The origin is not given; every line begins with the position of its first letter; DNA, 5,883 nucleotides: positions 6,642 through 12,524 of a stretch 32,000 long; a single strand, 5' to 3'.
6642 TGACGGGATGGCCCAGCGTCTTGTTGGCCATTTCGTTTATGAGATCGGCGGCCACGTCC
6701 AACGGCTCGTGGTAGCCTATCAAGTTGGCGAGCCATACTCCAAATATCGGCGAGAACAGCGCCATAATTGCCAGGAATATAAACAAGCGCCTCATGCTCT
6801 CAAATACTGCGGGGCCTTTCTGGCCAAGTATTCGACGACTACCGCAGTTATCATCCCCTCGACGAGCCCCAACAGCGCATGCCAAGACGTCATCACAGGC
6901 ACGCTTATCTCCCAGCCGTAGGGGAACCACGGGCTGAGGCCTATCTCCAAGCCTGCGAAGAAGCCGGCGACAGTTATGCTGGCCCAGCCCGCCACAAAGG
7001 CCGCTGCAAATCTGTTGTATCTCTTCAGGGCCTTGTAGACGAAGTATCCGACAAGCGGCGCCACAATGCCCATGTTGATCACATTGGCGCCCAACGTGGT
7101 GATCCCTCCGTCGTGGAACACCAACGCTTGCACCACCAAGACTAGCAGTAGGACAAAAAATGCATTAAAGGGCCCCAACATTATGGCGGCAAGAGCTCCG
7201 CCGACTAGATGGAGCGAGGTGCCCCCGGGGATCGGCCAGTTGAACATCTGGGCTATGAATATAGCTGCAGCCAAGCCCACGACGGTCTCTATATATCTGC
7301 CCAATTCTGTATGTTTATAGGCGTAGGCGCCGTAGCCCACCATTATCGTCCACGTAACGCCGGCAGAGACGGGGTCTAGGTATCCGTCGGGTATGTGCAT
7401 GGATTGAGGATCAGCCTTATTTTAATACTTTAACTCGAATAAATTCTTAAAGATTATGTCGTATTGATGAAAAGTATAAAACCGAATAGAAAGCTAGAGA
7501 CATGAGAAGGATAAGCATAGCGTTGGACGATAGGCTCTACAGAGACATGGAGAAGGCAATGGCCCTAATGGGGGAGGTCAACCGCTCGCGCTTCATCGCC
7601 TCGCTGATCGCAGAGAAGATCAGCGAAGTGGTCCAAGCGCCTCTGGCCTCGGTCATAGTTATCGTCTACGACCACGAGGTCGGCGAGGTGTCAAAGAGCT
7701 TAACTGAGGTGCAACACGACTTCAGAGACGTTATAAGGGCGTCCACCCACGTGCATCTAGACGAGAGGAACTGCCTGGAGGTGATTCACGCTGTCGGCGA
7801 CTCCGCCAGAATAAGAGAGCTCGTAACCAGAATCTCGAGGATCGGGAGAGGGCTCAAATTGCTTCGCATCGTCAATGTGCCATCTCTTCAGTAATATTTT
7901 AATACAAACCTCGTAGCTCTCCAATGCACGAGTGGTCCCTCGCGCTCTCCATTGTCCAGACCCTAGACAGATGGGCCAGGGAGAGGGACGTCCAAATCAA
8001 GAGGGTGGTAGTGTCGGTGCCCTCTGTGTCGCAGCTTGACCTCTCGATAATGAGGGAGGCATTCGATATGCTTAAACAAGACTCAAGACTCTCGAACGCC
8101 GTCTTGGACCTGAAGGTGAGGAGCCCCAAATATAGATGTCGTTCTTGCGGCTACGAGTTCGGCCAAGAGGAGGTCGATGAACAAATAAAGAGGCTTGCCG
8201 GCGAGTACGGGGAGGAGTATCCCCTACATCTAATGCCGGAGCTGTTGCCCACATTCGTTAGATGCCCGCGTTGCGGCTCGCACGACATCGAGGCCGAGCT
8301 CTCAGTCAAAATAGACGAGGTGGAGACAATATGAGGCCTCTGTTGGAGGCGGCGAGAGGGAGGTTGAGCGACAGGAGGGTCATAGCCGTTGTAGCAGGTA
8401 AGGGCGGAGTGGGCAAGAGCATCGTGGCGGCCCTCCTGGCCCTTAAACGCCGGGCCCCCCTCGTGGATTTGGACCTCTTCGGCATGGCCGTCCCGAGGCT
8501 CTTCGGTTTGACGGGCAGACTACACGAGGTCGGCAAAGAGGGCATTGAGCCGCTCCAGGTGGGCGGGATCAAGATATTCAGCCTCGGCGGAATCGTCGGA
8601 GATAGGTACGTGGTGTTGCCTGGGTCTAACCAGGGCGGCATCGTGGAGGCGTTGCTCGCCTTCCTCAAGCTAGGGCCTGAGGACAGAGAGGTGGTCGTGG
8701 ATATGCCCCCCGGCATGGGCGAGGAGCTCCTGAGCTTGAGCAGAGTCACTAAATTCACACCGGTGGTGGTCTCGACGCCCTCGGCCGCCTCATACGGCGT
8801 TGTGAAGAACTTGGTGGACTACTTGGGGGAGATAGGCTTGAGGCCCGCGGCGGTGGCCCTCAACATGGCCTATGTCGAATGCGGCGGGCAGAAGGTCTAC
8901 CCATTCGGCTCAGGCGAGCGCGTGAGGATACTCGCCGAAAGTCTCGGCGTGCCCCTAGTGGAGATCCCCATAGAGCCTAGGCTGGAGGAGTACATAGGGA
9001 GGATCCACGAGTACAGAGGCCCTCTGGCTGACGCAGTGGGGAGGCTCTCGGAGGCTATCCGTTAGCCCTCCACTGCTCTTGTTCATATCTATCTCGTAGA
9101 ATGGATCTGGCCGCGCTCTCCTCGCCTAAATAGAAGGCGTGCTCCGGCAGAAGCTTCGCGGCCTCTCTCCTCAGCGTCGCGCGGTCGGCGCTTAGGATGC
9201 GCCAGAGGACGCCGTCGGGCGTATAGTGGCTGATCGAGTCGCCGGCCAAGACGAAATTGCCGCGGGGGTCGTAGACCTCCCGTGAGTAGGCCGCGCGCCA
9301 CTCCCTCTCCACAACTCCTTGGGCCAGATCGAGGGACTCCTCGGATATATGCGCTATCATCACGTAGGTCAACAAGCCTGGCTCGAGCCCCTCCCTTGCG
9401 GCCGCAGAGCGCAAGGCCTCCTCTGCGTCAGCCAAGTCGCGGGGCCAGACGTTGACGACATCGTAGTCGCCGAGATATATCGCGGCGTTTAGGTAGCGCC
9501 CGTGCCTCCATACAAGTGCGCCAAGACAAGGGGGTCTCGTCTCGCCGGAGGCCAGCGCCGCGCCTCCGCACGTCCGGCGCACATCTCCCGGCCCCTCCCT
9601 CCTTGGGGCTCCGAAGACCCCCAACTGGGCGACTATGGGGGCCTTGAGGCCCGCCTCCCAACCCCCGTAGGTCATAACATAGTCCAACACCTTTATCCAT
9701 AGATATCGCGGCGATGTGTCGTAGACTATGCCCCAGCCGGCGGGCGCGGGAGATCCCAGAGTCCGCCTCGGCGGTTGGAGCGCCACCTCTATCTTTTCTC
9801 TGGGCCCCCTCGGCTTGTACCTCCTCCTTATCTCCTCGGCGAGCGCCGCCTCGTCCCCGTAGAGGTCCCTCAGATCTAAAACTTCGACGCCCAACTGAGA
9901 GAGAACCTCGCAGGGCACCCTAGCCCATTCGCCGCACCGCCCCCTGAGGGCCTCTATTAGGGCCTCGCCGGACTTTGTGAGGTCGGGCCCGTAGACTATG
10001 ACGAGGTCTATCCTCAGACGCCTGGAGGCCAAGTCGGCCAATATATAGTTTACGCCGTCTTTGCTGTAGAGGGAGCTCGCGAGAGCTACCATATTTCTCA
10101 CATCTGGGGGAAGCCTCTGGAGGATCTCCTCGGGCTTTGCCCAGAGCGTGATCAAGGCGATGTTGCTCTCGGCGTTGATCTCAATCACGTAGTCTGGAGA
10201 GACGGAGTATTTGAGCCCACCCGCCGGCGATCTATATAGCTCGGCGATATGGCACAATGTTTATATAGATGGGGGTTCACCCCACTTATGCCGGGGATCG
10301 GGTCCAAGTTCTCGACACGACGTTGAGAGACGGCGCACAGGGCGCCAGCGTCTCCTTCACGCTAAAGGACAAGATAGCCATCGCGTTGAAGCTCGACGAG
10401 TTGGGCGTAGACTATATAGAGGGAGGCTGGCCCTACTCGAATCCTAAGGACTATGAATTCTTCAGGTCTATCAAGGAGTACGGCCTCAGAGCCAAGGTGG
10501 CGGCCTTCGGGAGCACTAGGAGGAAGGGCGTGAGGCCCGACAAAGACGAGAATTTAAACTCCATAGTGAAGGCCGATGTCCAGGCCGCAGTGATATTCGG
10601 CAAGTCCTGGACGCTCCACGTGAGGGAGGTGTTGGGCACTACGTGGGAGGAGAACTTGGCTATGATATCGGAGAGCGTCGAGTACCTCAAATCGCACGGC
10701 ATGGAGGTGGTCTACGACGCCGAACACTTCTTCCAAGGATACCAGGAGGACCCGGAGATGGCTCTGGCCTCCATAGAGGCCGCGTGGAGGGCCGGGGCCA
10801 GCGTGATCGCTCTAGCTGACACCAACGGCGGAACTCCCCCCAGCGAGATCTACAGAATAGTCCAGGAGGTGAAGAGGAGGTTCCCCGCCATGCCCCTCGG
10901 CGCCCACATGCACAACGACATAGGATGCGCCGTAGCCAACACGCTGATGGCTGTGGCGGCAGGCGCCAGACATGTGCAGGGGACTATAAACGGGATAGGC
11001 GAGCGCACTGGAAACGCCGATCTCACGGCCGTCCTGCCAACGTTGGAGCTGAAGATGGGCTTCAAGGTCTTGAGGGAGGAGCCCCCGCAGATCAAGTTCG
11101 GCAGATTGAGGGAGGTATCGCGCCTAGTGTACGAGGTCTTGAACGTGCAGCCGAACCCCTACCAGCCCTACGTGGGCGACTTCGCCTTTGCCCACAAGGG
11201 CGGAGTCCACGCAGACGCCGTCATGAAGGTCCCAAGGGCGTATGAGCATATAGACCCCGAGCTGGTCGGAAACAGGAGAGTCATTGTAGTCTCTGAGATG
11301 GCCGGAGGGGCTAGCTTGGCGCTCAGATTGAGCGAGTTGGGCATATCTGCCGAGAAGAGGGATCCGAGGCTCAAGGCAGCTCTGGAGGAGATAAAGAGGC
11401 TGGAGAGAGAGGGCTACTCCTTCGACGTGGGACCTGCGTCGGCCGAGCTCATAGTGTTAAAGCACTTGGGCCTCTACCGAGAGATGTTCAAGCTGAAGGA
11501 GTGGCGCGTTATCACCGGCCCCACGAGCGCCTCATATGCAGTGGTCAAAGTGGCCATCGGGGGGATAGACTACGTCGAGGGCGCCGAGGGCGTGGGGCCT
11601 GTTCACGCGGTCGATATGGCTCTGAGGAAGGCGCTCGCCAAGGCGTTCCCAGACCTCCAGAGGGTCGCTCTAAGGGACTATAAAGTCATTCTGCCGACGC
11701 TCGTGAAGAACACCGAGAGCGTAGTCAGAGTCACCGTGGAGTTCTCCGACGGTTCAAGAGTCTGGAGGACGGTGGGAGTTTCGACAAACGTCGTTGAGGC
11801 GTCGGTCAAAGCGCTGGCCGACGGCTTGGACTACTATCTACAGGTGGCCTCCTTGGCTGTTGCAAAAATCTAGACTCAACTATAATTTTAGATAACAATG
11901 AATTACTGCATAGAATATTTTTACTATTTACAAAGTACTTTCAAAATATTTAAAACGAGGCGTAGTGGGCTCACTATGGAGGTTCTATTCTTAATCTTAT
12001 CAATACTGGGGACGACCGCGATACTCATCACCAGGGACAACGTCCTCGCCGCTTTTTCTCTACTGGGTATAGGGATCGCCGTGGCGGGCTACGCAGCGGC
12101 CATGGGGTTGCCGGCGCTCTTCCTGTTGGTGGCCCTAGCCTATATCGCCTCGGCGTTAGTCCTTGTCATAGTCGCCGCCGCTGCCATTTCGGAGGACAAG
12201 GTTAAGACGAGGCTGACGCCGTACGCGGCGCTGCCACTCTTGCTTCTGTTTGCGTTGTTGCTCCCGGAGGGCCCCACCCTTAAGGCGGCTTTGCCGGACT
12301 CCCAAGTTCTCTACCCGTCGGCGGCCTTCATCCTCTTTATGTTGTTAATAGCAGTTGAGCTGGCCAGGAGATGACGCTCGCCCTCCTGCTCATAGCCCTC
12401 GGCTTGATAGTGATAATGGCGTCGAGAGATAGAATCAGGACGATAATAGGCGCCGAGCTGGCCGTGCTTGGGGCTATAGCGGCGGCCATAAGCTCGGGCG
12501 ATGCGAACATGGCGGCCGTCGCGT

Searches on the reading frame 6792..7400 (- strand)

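Call 59: search_protein_families(library=pfam, proteins=[window:6792-7400:-], max_evalue=0.001)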
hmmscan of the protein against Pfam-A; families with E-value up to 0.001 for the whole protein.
window:6792-7400:- (202 aa): 1 family
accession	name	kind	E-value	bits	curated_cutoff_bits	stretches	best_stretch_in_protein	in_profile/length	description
PF01891.21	CbiM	-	5.9e-60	203.1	23.1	1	2-198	1-204/205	Cobalt uptake substrate-specific transmembrane region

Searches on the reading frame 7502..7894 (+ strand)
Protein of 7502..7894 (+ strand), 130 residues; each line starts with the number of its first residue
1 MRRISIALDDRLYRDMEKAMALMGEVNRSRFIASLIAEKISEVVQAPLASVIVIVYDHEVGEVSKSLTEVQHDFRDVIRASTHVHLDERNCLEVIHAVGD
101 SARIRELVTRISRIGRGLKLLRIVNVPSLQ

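Call 59: search_protein_families(library=pfam, proteins=[window:7502-7894:+], max_evalue=0.001)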
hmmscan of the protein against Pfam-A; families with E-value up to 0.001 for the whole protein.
window:7502-7894:+ (130 aa): 1 family
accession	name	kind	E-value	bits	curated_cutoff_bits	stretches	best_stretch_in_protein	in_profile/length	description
PF08753.17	NikR_C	-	6.2e-25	87.7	22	1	50-120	2-71/77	NikR C terminal nickel binding domain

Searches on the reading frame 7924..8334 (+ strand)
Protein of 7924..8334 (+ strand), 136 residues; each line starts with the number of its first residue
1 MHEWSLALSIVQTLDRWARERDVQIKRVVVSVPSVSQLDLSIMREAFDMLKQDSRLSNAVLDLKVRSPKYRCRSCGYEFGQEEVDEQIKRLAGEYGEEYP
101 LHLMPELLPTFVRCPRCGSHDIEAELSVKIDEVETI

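Call 7: search_protein_families(library=pfam, proteins=[window:7924-8334:+])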
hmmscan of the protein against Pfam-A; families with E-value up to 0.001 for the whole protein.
window:7924-8334:+ (136 aa): 1 family
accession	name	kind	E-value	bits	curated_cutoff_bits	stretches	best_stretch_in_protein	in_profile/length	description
PF01155.25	HypA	-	1.9e-21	76.6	28.9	1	1-125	1-100/112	Hydrogenase/urease nickel incorporation, metallochaperone, hypA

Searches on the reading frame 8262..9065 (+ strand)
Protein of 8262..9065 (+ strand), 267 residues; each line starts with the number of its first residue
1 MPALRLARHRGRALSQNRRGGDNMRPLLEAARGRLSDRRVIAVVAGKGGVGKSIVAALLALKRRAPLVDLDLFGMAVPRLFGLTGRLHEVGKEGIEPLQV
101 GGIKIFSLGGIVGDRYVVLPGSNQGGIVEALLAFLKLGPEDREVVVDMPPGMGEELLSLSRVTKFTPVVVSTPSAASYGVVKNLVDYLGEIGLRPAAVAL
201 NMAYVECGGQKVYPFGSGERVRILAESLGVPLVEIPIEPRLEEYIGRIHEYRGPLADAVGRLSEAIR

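Call 7: search_protein_families(library=pfam, proteins=[window:8262-9065:+])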
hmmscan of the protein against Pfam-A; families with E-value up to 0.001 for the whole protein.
window:8262-9065:+ (267 aa): 2 families
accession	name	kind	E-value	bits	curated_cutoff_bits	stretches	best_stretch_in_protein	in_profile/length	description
PF10609.15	ParA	-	3.2e-34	118.9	27.1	1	39-244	4-218/246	NUBPL iron-transfer P-loop NTPase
PF01656.29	CbiA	-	0.00091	19.6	25.4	1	41-131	1-54/125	CobQ/CobB/MinD/ParA nucleotide binding domain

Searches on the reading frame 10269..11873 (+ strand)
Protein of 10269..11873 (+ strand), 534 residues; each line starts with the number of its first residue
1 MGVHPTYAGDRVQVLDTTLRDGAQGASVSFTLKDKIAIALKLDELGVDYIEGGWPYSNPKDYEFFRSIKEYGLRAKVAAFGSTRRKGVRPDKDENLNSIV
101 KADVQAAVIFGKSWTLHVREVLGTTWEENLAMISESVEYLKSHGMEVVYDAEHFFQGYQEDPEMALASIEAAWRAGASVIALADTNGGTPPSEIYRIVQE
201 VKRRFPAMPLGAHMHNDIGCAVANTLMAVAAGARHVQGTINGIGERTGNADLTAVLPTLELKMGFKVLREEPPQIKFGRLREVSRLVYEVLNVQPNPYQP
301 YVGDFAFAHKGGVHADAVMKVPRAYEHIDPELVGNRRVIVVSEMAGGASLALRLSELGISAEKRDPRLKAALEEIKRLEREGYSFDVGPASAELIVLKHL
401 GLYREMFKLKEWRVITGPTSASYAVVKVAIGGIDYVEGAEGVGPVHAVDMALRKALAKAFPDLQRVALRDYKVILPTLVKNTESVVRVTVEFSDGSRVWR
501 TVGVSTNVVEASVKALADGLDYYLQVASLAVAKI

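Call 7: search_protein_families(library=pfam, proteins=[window:10269-11873:+])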
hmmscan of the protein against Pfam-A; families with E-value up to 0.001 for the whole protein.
window:10269-11873:+ (534 aa): 3 families
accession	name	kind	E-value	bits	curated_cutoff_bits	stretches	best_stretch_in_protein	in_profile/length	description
PF00682.25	HMGL-like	-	1e-57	196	29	1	11-287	1-260/260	HMGL-like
PF08502.15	LeuA_dimer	-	2.5e-28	99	24.9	1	388-523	3-130/131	LeuA allosteric (dimerisation) domain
PF22617.1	HCS_D2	-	2.5e-17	63.4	27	1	302-379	2-78/82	Homocitrate synthase post-HMGL domain-like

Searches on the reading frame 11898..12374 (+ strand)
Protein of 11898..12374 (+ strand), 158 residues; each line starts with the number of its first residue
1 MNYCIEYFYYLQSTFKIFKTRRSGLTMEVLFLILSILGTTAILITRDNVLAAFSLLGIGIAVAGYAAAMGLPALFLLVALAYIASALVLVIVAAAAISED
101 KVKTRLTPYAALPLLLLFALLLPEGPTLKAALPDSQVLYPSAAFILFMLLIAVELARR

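Call 7: search_protein_families(library=pfam, proteins=[window:11898-12374:+])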
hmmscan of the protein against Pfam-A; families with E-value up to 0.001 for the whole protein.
window:11898-12374:+ (158 aa): 0 families

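Call 20: search_protein_families(library=ncbifam, proteins=[window:11898-12374:+], max_evalue=0.00001)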
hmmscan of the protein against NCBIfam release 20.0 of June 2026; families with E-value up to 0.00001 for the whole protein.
window:11898-12374:+ (158 aa): 0 families

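Call 55: search_protein_families(library=pfam, proteins=[window:11976-12374:+], max_evalue=1)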
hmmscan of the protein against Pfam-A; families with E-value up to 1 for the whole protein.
window:11976-12374:+ (132 aa): 1 family
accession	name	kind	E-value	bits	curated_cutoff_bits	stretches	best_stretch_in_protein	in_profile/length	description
PF00499.25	Oxidored_q3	-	0.24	11.6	33.2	1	15-96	4-87/146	NADH-ubiquinone/plastoquinone oxidoreductase chain 6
